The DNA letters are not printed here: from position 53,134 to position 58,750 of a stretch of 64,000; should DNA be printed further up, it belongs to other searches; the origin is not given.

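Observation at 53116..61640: tRNA-Gly split by an island that duplicates the 5' part of the tRNA instead of the 3' part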

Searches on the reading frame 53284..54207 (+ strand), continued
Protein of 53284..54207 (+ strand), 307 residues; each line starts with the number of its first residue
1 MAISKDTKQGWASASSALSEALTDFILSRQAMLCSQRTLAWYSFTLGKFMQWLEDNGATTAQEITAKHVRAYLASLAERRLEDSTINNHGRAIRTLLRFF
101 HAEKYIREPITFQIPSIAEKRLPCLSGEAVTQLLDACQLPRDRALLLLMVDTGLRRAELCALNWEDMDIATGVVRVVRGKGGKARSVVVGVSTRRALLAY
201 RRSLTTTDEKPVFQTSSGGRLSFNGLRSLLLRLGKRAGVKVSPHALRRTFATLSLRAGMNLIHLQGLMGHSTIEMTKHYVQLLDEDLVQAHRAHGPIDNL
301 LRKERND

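Call 39: find_related_loci(query=A1, collection=viral_contigs, flank=10000)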
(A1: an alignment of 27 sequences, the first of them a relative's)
Query A1 (307 aa) in viral_contigs; peptide patterns used: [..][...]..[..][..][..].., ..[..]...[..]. (x = any residue, [..] = any of these).
36 stretches matched a pattern; 2 encode a relative of the query (tblastn E <= 1e-3); 2 distinct loci.
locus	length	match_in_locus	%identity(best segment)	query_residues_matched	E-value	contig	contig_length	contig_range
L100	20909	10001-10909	32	18-299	3e-35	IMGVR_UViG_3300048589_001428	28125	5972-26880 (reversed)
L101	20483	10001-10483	41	141-299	4e-29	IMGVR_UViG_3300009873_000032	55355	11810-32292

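Call 40: find_encoding_contigs(protein=P0022, flank=10000, max_places=2)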
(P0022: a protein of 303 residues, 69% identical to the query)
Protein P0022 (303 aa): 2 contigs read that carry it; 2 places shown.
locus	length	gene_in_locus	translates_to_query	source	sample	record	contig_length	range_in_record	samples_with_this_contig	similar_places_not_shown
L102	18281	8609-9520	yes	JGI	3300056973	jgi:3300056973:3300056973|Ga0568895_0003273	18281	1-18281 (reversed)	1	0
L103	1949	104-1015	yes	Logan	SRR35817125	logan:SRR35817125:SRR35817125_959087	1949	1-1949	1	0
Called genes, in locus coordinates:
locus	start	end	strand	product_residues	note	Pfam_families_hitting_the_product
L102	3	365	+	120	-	?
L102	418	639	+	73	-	-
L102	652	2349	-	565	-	PF03704:BTAD, PF00561:Abhydrolase_1, PF12146:Hydrolase_4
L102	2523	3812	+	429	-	PF07690:MFS_1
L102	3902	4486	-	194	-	PF01292:Ni_hydr_CYTB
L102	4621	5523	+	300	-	PF00491:Arginase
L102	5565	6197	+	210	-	PF00072:Response_reg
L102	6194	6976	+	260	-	PF00459:Inositol_P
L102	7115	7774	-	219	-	-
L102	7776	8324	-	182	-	PF04542:Sigma70_r2, PF04545:Sigma70_r4, PF08281:Sigma70_r4_2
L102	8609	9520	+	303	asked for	PF00589:Phage_integrase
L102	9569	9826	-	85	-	-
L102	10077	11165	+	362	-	PF01368:DHH, PF02272:DHHA1 (weak)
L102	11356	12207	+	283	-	PF00582:Usp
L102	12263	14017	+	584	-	PF00654:Voltage_CLC, PF02080:TrkA_C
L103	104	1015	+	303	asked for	PF00589:Phage_integrase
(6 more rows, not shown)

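Call 41: find_encoding_contigs(protein=P0034, flank=10000, max_places=2)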
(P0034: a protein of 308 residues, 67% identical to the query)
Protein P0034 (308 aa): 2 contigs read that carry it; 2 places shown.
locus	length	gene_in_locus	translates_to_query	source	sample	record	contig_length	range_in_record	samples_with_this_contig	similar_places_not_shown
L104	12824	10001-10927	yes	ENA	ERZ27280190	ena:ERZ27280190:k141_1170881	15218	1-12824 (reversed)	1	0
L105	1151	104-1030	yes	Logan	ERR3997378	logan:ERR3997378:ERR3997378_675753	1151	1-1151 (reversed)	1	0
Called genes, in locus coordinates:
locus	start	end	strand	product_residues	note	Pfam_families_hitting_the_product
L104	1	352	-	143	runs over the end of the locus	PF00436:SSB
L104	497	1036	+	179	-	PF01292:Ni_hydr_CYTB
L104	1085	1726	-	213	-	PF00174:Oxidored_molyb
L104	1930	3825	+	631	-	PF22614:Slo-like_RCK (faint), PF06241:Castor_Poll_mid, PF02254:TrkA_N (weak)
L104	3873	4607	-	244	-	PF03746:LamB_YcsF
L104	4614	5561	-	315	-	PF02626:CT_A_B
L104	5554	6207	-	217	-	PF02682:CT_C_D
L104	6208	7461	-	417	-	PF01938:TRAM, PF05958:tRNA_U5-meth_tr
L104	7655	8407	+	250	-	PF13248:Zn_ribbon_3 (faint)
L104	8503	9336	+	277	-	-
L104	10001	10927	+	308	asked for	PF00589:Phage_integrase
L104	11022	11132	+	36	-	-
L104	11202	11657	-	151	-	PF13392:HNH_3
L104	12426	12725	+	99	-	-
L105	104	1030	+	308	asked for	PF00589:Phage_integrase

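Call 46: find_encoding_contigs(protein=P0006, flank=10000, max_places=2)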
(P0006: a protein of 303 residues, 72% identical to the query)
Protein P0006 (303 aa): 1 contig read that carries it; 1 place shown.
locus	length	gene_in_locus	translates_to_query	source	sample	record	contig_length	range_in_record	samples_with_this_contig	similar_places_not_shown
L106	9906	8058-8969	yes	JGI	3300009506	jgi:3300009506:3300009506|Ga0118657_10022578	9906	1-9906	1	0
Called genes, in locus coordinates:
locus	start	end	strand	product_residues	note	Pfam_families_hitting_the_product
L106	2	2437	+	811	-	PF13424:TPR_12 (faint), PF25058:ARM_TT21 (faint), PF25873:WHD_MalT, PF07719:TPR_2 (faint), PF17874:TPR_MalT, PF00196:GerE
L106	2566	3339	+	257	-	PF02525:Flavodoxin_2 (weak), PF03358:FMN_red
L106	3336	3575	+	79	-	-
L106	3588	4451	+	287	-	PF02517:Rce1-like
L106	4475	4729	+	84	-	-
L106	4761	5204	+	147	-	PF04075:F420H2_quin_red (weak)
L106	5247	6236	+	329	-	PF00561:Abhydrolase_1, PF12146:Hydrolase_4 (weak), PF12697:Abhydrolase_6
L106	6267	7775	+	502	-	PF00144:Beta-lactamase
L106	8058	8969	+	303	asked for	PF02899:Phage_int_SAM_1 (weak), PF13495:Phage_int_SAM_4 (weak), PF00589:Phage_integrase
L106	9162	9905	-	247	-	?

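Call 47: find_encoding_contigs(protein=P0033, flank=10000, max_places=2)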
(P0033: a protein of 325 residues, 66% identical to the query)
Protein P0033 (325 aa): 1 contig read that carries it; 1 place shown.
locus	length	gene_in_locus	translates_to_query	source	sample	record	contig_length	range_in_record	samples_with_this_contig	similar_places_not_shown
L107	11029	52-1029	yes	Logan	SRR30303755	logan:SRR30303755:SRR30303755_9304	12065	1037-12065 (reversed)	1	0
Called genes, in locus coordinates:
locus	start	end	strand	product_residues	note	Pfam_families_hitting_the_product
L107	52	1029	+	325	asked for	PF02899:Phage_int_SAM_1 (faint), PF13495:Phage_int_SAM_4 (weak), PF00589:Phage_integrase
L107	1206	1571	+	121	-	PF05973:Gp49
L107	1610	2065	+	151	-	PF13560:HTH_31 (weak), PF01381:HTH_3, PF12844:HTH_19 (faint)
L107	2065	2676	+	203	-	PF02556:SecB (faint)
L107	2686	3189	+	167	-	-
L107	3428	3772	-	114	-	-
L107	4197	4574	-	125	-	PF01381:HTH_3 (weak), PF13443:HTH_26 (weak)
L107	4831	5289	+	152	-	-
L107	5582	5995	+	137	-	-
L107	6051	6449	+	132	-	-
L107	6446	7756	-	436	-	PF01978:TrmB (weak)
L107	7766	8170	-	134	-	-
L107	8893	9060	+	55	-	-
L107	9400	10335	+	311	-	PF13495:Phage_int_SAM_4 (weak), PF00589:Phage_integrase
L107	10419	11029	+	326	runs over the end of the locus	-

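Call 69: search_solved_structures(query=window:53284-54207:+, max_evalue=0.00001, show_alignments=1)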
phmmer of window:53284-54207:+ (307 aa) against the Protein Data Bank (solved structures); distinct sequences matched with E-value up to 0.00001: 11.
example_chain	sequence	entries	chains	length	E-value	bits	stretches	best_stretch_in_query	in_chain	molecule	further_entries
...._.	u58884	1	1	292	1.1e-26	97.5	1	35-292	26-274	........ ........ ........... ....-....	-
5hxy_A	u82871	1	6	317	1.2e-25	94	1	10-296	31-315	Tyrosine recombinase XerA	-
1a0p_A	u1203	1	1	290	2.3e-18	70.1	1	35-291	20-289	SITE-SPECIFIC RECOMBINASE XERD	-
9i5v_14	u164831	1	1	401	4.4e-14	56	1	29-295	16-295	Ribosome-associated translation inhibitor RaiA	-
5dcf_A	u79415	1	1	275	7.8e-14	55.2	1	133-296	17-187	Tyrosine recombinase XerD,DNA translocase FtsK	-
2a3v_A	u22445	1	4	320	8.5e-12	48.5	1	97-190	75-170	site-specific recombinase IntI4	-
6en0_A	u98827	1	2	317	4e-11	46.3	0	241-282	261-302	Int protein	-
6emz_A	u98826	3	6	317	1e-10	45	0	241-282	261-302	Int protein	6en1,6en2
6emy_A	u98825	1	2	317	1.2e-10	44.8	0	241-281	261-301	Int protein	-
5jjv_A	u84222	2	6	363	1.8e-07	34.3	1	138-283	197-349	Tyrosine recombinase XerH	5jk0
5c6k_A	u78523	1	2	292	3.6e-06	30.1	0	46-289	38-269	Integrase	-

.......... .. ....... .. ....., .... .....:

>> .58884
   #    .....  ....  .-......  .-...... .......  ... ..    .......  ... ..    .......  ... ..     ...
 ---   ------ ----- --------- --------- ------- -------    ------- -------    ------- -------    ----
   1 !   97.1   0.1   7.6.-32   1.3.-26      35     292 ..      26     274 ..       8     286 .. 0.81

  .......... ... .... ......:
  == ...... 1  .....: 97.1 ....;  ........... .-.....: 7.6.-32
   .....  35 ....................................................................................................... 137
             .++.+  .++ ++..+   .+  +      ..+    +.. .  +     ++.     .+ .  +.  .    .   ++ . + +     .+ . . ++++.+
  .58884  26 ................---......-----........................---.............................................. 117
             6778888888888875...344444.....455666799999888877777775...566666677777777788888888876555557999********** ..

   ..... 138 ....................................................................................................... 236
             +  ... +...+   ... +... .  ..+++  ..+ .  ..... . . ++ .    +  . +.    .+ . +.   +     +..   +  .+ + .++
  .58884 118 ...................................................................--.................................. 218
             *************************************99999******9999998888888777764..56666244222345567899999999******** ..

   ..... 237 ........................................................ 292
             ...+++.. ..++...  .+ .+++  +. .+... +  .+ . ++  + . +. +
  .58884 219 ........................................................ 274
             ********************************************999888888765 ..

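Call 70: search_protein_families(library=ncbifam, proteins=[window:53284-54207:+], max_evalue=0.001)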
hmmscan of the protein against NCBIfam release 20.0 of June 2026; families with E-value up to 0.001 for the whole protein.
window:53284-54207:+ (307 aa): 12 families
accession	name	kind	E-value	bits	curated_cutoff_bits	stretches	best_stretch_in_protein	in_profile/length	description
NF040815.2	recomb_XerA_Arch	equivalog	1e-50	172.7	220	1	24-288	2-260/263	site-specific tyrosine recombinase/integron integrase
TIGR02224.1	recomb_XerC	equivalog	1.2e-46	159.5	335.15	1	34-296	13-291/295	tyrosine recombinase XerC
NF001399.0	PRK00283.1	subfamily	1.8e-44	152.2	279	1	34-297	22-298/300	tyrosine recombinase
TIGR02225.1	recomb_XerD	equivalog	4.5e-43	147.6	329.6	1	34-296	13-288/290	site-specific tyrosine recombinase XerD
NF002331.0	PRK01287.1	subfamily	3.4e-32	111.8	371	1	10-299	18-329/365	site-specific tyrosine recombinase XerC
NF003462.0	PRK05084.1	equivalog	1.4e-24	86.5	267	1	140-290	195-352/360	tyrosine recombinase XerS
TIGR02249.1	integrase_gron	subfamily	3.7e-23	82.4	265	2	33-198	13-174/315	integron integrase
NF011946.0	PRK15417.1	equivalog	3.6e-13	49.4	435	2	57-193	49-184/337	integron integrase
NF007370.0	PRK09870.1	subfamily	4.5e-09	36.2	221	1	140-280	32-177/200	tyrosine-type DNA invertase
NF002685.0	PRK02436.1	equivalog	9.9e-08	32.1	178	1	20-275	3-239/245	site-specific tyrosine recombinase XerD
NF007371.0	PRK09871.1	subfamily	1.2e-06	28.2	222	1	140-280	26-172/198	tyrosine-type DNA invertase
NF040693.1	recomb_GmtY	equivalog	6.2e-06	25.7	340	0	227-286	379-436/441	gamma-mobile-trio recombinase GmtY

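Call 72: find_encoding_contigs(protein=P0004, flank=10000, max_places=3)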
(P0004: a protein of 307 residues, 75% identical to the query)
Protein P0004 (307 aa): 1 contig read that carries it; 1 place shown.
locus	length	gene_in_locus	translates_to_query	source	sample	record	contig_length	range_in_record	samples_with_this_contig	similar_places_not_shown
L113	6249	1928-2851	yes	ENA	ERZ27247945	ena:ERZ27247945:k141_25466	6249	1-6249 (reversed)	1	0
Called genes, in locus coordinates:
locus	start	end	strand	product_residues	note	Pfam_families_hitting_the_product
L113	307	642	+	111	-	PF00085:Thioredoxin, PF14595:Thioredoxin_9 (weak), PF13098:Thioredoxin_2, PF13728:TraF (weak), PF13905:Thioredoxin_8 (faint)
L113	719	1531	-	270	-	PF01975:SurE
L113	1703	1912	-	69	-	-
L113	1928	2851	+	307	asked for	PF02899:Phage_int_SAM_1 (weak), PF13495:Phage_int_SAM_4 (weak), PF00589:Phage_integrase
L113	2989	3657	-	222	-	-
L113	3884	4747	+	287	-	PF04250:DUF429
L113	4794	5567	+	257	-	-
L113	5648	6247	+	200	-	?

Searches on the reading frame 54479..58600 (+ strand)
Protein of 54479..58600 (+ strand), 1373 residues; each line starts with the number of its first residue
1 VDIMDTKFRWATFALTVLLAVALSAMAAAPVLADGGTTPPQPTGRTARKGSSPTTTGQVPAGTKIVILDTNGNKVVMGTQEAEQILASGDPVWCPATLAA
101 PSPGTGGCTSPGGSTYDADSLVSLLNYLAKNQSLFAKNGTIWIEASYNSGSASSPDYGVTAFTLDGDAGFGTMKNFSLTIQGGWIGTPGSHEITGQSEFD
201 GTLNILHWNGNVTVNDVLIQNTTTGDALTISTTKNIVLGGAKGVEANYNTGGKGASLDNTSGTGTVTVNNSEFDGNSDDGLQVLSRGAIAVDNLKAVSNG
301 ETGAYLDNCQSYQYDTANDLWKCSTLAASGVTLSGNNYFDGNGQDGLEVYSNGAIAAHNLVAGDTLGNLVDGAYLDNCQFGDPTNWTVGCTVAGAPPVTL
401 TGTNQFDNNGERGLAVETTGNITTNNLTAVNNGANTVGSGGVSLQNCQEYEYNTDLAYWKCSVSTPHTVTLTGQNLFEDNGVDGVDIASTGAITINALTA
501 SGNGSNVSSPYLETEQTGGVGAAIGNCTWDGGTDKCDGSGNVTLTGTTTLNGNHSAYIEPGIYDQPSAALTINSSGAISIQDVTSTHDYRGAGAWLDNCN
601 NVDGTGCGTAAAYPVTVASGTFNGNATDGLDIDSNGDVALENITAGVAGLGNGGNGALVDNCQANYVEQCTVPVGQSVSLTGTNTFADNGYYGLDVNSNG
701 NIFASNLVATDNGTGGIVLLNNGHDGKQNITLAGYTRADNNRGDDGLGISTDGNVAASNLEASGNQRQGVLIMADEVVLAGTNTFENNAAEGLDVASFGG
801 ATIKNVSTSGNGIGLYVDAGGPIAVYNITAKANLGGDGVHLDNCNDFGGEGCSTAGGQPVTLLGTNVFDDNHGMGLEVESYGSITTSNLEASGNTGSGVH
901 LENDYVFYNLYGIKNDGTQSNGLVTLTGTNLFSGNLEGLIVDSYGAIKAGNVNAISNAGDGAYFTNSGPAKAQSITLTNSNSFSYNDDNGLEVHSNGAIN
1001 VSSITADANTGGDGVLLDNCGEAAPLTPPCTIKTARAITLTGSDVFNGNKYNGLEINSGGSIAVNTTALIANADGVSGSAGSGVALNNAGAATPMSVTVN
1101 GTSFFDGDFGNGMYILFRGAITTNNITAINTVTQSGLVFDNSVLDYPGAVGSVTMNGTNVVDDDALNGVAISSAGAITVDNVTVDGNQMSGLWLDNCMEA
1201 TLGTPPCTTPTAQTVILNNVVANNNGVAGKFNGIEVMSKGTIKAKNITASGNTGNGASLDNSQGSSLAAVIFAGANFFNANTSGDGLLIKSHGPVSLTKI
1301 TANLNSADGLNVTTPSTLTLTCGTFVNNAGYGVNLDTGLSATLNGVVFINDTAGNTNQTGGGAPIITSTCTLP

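Call 7: search_protein_families(library=pfam, proteins=[window:54479-58600:+], max_evalue=0.01)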
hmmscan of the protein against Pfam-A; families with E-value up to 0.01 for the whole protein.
window:54479-58600:+ (1373 aa): 1 family
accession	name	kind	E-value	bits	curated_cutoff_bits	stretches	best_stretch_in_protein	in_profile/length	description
PF13229.12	Beta_helix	-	2.4e-22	79.7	25.9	3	746-904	2-147/158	Right handed beta helix region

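Call 70: search_protein_families(library=ncbifam, proteins=[window:54479-58600:+], max_evalue=0.001)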
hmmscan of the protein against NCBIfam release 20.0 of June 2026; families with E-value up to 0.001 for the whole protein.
window:54479-58600:+ (1373 aa): 0 families
